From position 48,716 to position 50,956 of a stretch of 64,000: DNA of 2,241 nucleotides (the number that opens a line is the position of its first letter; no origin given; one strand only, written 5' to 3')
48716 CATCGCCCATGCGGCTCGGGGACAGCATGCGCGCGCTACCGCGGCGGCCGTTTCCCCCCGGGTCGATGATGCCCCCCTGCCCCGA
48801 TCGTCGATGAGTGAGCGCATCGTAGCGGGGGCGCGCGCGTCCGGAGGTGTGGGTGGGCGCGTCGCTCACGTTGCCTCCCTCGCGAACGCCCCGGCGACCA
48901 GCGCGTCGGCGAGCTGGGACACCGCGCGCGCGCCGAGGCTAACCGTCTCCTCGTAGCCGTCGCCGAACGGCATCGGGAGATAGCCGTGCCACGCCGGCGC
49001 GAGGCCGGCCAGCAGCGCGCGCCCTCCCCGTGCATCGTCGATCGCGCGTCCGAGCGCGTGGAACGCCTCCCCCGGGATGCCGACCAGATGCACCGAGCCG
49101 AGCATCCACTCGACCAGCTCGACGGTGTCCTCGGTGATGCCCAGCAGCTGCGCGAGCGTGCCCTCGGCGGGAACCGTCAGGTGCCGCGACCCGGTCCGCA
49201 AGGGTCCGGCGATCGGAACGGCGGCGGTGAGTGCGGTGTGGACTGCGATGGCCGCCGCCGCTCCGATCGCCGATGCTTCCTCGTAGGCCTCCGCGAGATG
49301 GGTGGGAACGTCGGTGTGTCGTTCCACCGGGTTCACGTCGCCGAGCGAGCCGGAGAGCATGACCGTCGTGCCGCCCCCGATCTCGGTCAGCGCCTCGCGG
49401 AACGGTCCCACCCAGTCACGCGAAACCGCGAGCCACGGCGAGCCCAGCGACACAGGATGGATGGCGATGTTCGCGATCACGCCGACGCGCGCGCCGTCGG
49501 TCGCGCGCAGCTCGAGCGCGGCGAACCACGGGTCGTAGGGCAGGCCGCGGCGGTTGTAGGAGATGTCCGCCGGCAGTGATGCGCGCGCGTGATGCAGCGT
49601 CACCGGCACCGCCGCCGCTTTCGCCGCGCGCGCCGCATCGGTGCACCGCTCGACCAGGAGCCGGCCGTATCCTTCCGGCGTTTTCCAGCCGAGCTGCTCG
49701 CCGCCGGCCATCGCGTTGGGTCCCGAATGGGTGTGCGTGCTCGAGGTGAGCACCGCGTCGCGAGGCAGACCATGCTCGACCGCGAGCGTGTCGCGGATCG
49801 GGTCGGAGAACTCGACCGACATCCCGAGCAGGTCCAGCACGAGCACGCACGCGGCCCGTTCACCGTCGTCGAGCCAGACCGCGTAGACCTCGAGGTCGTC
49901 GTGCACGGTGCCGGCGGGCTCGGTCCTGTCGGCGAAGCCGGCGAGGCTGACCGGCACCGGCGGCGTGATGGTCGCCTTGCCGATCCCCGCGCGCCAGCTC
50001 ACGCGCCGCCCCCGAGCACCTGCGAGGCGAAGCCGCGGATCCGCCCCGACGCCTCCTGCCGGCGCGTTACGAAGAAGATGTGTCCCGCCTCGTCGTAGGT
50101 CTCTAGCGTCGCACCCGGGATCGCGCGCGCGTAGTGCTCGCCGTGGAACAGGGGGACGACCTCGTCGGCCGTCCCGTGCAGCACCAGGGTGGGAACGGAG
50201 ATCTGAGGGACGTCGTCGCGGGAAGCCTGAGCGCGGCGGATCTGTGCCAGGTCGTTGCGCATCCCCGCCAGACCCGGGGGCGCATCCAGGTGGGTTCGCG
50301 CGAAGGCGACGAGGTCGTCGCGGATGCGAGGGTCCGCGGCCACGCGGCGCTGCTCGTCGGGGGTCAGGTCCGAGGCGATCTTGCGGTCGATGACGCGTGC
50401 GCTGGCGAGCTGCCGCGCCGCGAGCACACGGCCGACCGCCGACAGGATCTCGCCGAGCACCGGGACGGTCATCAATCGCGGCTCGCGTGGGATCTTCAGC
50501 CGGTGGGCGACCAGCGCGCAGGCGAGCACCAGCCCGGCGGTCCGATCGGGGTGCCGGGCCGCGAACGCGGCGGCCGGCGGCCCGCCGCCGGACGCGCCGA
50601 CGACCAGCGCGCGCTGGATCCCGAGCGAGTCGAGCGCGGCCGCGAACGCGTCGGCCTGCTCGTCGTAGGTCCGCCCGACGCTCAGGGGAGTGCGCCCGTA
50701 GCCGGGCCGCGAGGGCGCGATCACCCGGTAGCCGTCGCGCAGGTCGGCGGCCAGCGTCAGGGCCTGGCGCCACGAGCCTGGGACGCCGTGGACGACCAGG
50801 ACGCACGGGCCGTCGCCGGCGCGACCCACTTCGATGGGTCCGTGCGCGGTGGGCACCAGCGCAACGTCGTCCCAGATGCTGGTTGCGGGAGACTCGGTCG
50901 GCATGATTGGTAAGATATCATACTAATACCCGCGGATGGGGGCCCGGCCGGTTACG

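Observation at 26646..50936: Recurrent AT-rich tandem-direct-repeat motif plus GC palindrome at five intergenic sites, all in the same chromosomal orientation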

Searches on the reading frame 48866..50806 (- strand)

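Call 12: search_protein_families(library=pfam, proteins=[window:48866-50806:-])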
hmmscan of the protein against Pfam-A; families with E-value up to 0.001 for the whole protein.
window:48866-50806:- (646 aa): 1 family
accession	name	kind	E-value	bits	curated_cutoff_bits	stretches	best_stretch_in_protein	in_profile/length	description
PF04734.18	Ceramidase_alk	-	1.4e-05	24.4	32.1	1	272-419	2-156/509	Neutral/alkaline non-lysosomal ceramidase, N-terminal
